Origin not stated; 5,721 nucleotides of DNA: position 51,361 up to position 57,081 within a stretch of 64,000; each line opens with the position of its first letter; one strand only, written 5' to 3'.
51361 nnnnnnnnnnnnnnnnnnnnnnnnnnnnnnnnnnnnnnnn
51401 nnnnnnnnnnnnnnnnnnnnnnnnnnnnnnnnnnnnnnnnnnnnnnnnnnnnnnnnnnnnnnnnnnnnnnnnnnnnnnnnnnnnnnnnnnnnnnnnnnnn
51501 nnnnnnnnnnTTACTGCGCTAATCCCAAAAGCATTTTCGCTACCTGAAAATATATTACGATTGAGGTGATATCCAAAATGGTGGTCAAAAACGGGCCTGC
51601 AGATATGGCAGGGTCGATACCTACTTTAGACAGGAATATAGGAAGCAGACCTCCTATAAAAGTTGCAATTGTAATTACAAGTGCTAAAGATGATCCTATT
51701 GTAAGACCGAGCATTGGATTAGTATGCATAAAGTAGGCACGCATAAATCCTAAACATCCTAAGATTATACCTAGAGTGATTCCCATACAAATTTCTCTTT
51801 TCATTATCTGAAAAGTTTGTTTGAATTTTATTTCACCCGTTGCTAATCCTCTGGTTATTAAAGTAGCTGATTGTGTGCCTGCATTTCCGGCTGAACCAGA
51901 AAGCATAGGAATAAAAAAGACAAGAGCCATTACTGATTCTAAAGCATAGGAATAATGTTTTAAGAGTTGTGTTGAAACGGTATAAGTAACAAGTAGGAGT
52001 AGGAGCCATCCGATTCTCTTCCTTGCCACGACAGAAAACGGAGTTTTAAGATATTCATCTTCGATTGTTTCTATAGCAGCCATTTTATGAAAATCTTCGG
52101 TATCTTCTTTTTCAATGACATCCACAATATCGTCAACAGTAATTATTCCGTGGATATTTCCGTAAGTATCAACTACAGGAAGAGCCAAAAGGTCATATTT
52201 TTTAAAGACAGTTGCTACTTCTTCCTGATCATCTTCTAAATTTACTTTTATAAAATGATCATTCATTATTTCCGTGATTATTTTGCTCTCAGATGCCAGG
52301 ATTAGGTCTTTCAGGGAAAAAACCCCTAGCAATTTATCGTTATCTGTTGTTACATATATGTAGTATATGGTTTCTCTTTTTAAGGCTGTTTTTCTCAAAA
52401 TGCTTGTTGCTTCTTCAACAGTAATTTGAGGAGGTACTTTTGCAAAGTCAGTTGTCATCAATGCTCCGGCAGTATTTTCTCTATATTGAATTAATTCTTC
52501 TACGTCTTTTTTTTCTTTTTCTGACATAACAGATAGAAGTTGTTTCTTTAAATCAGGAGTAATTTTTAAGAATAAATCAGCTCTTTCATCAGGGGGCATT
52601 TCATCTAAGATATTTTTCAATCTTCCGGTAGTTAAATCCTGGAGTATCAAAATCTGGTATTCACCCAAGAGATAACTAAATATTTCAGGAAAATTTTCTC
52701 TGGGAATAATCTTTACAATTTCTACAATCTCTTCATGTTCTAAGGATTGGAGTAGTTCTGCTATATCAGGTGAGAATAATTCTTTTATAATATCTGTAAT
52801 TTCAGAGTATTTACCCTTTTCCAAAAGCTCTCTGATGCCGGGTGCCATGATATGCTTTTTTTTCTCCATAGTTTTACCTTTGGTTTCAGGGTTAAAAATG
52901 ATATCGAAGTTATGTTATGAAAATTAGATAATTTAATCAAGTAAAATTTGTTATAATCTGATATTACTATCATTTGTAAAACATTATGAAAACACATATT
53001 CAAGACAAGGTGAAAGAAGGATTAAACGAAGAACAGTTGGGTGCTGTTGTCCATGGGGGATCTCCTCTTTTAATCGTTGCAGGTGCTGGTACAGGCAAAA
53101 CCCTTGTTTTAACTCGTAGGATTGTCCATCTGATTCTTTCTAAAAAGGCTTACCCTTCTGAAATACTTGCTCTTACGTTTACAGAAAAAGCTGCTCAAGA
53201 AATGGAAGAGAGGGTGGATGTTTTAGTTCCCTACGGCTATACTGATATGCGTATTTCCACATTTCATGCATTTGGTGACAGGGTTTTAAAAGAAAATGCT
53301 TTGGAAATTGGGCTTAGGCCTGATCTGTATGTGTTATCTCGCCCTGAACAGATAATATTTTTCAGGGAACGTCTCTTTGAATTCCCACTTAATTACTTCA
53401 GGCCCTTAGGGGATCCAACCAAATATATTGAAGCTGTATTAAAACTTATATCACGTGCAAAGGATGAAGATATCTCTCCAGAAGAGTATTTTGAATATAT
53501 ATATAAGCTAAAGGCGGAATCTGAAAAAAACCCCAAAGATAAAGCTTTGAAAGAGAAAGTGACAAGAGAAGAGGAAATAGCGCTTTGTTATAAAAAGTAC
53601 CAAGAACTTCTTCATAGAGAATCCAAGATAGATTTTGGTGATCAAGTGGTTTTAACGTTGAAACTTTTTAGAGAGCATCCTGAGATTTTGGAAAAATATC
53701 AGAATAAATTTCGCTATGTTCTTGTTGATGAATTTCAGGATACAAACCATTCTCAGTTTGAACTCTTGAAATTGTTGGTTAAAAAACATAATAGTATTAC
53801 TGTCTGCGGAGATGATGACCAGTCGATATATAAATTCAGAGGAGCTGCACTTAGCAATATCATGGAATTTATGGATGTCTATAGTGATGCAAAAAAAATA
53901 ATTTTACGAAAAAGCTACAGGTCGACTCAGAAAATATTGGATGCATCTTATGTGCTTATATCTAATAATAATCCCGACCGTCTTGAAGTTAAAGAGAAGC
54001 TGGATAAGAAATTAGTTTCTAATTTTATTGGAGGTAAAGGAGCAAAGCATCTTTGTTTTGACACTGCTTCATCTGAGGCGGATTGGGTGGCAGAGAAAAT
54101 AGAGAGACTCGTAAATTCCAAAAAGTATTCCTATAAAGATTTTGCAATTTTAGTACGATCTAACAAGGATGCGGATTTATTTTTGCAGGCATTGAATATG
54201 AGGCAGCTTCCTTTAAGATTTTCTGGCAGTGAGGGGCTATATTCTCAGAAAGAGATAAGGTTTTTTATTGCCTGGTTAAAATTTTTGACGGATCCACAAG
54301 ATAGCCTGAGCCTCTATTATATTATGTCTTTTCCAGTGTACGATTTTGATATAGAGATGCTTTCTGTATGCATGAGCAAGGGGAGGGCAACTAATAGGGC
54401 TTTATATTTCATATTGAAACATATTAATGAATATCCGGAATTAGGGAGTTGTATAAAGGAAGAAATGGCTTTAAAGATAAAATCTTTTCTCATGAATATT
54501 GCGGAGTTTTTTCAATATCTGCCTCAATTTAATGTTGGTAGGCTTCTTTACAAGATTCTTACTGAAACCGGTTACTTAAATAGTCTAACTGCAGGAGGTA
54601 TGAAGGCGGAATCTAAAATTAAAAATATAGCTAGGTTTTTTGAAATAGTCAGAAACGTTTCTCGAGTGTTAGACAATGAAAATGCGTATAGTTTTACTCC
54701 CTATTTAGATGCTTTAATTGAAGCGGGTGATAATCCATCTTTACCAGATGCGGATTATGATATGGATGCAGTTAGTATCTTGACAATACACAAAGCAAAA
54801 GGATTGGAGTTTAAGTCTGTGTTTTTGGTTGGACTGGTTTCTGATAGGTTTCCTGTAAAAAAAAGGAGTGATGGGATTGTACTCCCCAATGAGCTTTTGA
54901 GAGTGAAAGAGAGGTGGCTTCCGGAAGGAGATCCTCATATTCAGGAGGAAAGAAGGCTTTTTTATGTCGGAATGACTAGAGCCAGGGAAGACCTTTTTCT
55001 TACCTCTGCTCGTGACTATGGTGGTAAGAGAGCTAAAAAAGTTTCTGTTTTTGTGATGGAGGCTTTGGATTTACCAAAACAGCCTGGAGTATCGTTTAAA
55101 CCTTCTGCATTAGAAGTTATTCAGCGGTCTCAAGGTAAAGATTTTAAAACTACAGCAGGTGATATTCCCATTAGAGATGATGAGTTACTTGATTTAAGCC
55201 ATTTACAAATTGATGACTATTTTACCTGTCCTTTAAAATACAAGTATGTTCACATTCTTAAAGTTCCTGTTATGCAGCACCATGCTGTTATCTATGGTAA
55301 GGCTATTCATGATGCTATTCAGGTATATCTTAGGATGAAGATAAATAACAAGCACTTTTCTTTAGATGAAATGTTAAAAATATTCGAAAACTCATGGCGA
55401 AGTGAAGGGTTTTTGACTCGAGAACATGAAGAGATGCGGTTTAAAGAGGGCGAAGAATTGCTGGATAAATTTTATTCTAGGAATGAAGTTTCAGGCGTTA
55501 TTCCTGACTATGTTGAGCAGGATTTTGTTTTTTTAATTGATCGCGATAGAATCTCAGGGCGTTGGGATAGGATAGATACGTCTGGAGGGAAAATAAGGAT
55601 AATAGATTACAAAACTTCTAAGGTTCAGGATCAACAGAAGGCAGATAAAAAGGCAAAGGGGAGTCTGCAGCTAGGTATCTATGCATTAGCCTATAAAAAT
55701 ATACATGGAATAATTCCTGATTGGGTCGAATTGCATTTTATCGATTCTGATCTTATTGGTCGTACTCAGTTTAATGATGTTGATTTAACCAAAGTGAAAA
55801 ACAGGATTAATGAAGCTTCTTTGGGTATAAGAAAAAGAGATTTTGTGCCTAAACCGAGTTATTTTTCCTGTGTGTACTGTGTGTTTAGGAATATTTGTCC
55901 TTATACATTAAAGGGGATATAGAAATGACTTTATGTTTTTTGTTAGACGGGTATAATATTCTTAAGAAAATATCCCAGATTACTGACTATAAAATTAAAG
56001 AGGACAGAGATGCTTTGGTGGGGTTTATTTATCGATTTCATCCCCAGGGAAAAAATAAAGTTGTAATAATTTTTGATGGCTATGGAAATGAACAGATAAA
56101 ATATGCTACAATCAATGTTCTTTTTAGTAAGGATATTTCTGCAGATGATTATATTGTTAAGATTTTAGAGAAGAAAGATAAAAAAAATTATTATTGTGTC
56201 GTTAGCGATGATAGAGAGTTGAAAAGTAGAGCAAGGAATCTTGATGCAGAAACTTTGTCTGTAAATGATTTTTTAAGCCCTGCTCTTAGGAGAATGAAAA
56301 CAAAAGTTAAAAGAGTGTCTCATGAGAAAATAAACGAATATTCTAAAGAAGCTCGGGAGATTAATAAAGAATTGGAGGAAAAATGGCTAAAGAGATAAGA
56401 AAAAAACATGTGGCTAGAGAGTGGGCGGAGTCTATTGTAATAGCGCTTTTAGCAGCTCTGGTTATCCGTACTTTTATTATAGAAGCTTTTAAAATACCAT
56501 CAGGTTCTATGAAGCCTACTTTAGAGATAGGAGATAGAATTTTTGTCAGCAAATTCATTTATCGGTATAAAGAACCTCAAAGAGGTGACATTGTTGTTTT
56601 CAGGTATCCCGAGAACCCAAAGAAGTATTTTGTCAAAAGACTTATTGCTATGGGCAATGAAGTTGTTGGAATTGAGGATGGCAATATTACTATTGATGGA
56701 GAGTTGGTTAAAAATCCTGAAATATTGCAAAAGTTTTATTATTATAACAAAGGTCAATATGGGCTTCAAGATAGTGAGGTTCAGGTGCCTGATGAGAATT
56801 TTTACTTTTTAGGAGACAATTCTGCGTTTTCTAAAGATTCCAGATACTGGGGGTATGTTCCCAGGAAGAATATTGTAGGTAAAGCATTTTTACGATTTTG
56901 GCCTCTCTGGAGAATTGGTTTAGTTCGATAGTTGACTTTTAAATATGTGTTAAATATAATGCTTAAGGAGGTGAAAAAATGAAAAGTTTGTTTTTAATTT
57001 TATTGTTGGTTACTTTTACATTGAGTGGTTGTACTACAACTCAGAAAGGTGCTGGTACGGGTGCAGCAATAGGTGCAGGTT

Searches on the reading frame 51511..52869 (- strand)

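Call 87: search_protein_families(library=pfam, proteins=[window:51511-52869:-], max_evalue=0.001)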
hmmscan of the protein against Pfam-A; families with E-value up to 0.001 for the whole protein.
window:51511-52869:- (452 aa): 3 families
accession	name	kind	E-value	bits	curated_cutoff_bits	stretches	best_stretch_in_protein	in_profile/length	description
PF01769.21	MgtE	-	6.8e-36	123.7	27.6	1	320-442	1-124/125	Divalent cation transporter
PF00571.33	CBS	-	2.2e-21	76.4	24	2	199-253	2-56/57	CBS domain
PF03448.22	MgtE_N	-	1.6e-20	73.9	25.9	1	34-132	4-102/102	MgtE intracellular N domain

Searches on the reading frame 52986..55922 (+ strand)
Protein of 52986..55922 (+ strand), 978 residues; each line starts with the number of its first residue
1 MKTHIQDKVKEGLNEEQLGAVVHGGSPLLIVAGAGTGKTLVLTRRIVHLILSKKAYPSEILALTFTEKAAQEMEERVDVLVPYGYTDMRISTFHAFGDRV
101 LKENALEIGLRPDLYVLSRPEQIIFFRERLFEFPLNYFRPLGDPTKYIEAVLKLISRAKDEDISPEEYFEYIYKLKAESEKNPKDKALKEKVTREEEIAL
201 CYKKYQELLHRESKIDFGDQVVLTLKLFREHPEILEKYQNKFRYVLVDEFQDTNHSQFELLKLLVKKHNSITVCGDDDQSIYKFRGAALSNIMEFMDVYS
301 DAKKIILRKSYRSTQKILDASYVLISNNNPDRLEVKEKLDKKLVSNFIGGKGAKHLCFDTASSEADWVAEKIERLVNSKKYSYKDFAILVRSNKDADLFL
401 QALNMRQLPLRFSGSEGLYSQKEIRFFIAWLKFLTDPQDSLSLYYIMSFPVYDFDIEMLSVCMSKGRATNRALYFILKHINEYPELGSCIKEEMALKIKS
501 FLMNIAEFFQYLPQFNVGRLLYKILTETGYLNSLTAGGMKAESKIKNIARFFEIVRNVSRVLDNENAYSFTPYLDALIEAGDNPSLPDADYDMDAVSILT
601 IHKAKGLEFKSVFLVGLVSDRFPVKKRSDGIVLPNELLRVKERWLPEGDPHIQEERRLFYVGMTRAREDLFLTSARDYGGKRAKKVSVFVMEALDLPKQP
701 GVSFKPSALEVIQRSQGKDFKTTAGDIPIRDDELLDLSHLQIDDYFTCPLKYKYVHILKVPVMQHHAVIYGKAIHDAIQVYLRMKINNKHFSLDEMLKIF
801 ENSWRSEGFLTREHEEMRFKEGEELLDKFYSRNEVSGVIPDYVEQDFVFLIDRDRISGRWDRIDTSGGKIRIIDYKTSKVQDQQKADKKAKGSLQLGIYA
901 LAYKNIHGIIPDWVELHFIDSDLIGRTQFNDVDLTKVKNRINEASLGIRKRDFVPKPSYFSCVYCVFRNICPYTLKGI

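Call 87: search_protein_families(library=pfam, proteins=[window:52986-55922:+], max_evalue=0.001)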
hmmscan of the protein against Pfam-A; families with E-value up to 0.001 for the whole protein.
window:52986-55922:+ (978 aa): 8 families
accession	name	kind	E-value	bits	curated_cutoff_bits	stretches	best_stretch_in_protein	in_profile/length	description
PF00580.27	UvrD-helicase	-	6.7e-77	259.3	23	1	13-297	1-268/271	UvrD/REP helicase N-terminal domain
PF13361.12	UvrD_C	-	9e-51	173.8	25.6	1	305-675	1-348/350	UvrD-like helicase C-terminal domain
PF12705.13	PDDEXK_1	-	2.9e-28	99.9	22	1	737-972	2-247/247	PD-(D/E)XK nuclease superfamily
PF13245.12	AAA_19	-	6.4e-23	81.8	25.1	1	26-285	12-134/134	AAA domain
PF13538.12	UvrD_C_2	-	1.6e-11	44.3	27.4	2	650-672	29-51/52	UvrD-like helicase C-terminal domain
PF13604.12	AAA_30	-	1.3e-06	28.8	27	0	13-78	2-67/191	AAA domain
PF21445.3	ADDB_N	-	2.6e-05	24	26.6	1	135-279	103-235/290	ADDB, N-terminal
PF01930.23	Cas_Cas4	-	2.8e-05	24.7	22.7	0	852-971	52-158/160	Domain of unknown function DUF83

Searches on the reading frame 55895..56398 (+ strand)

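Call 47: search_protein_families(library=pfam, proteins=[window:55895-56398:+], max_evalue=0.01)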
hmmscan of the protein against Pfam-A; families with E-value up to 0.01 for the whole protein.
window:55895-56398:+ (167 aa): 3 families
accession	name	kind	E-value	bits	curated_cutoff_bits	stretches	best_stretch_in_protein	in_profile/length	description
PF05991.17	NYN_YacP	-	6.1e-18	65.8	24.6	1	16-164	2-161/166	YacP-like NYN domain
PF04900.18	Fcf1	-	0.0039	17.9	21.4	1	78-116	45-82/99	Fcf1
PF07586.16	HXXSHH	-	0.005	16.9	30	1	107-164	152-210/307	Protein of unknown function (DUF1552)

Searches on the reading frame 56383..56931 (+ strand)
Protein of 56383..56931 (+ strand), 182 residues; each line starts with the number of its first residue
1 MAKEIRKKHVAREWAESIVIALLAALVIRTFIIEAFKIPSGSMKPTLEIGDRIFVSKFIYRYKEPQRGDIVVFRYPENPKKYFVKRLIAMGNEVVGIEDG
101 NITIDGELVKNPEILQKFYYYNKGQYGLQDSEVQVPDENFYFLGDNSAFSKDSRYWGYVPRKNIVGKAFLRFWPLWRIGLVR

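Call 47: search_protein_families(library=pfam, proteins=[window:56383-56931:+], max_evalue=0.01)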
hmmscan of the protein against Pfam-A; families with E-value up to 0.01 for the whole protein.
window:56383-56931:+ (182 aa): 2 families
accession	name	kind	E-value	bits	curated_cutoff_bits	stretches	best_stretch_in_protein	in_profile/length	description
PF10502.14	Peptidase_S26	-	1e-51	175.7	22.9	1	12-173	2-168/168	Signal peptidase, peptidase S26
PF00717.28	Peptidase_S24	-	9.3e-05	22.5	23.3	1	35-93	37-88/116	Peptidase S24-like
